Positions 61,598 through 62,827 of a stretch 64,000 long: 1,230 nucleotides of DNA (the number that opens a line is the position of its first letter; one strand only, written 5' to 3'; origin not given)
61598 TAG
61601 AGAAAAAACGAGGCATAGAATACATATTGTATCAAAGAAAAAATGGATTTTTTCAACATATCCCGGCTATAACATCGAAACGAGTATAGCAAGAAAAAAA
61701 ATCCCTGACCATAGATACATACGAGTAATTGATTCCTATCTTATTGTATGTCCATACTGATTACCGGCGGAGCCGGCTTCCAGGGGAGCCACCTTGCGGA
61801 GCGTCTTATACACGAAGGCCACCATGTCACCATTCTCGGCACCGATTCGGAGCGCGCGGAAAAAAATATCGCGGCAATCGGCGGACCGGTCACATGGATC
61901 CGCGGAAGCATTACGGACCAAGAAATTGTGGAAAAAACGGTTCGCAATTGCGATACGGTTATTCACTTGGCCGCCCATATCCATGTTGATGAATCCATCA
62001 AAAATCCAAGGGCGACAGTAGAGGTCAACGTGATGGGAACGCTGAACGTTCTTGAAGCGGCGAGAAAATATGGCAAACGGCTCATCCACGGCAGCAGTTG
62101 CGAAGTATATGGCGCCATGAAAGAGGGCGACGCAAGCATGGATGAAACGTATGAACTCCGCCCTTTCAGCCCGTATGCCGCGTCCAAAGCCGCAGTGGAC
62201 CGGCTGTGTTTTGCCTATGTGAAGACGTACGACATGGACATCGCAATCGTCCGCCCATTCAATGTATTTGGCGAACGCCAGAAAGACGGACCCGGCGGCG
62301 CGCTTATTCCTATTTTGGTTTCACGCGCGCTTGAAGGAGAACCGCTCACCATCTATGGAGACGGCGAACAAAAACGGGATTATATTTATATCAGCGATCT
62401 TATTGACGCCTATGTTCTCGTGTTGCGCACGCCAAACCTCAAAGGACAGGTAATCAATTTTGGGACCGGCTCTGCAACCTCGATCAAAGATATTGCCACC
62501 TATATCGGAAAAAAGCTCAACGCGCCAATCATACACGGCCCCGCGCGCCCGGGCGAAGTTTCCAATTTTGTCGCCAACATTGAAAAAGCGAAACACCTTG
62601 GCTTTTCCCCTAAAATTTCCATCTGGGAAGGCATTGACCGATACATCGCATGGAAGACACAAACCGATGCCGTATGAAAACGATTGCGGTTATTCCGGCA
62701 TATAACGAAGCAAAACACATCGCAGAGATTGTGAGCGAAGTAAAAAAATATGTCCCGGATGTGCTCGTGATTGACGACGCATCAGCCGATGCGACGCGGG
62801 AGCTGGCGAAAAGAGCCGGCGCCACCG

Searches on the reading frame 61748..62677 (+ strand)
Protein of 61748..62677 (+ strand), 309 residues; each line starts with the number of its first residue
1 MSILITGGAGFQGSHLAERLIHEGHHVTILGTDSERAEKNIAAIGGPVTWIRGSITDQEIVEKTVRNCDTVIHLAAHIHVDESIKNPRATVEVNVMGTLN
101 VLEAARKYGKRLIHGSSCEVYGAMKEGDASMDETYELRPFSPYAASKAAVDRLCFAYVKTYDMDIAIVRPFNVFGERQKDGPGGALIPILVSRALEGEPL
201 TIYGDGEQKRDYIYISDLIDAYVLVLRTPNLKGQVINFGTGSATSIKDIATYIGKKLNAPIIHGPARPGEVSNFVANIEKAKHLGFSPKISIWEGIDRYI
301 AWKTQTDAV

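Call 113: search_protein_families(library=pfam, proteins=[window:61748-62677:+], max_evalue=0.0001)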
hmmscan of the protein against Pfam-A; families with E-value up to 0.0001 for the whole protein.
window:61748-62677:+ (309 aa): 9 families
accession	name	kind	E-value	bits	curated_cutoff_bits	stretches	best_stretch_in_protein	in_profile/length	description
PF01370.27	Epimerase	-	7.3e-69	232.3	20.9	1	3-239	1-240/240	NAD dependent epimerase/dehydratase family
PF16363.11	GDP_Man_Dehyd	-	2.7e-63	214.9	27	1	4-297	1-330/332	GDP-mannose 4,6 dehydratase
PF01073.25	3Beta_HSD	-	7.5e-24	84.7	22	1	4-227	1-230/280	3-beta hydroxysteroid dehydrogenase/isomerase family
PF04321.23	RmlD_sub_bind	-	6e-20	71.9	27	1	1-225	1-196/287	RmlD substrate binding domain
PF02719.21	Polysacc_synt_2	-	5.5e-18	65.6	20.2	1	3-109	1-119/293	Polysaccharide biosynthesis protein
PF07993.18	NAD_binding_4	-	2.1e-15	57.1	20.1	1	58-178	79-212/258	Male sterility protein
PF13460.12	NAD_binding_10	-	2.1e-12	47.7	27.2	1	7-172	1-145/184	NAD(P)H-binding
PF00106.31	adh_short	-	1.3e-08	35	26.6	1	3-154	3-160/195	short chain dehydrogenase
PF05368.20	NmrA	-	1.2e-07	32.1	27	1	3-80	5-80/298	NmrA-like family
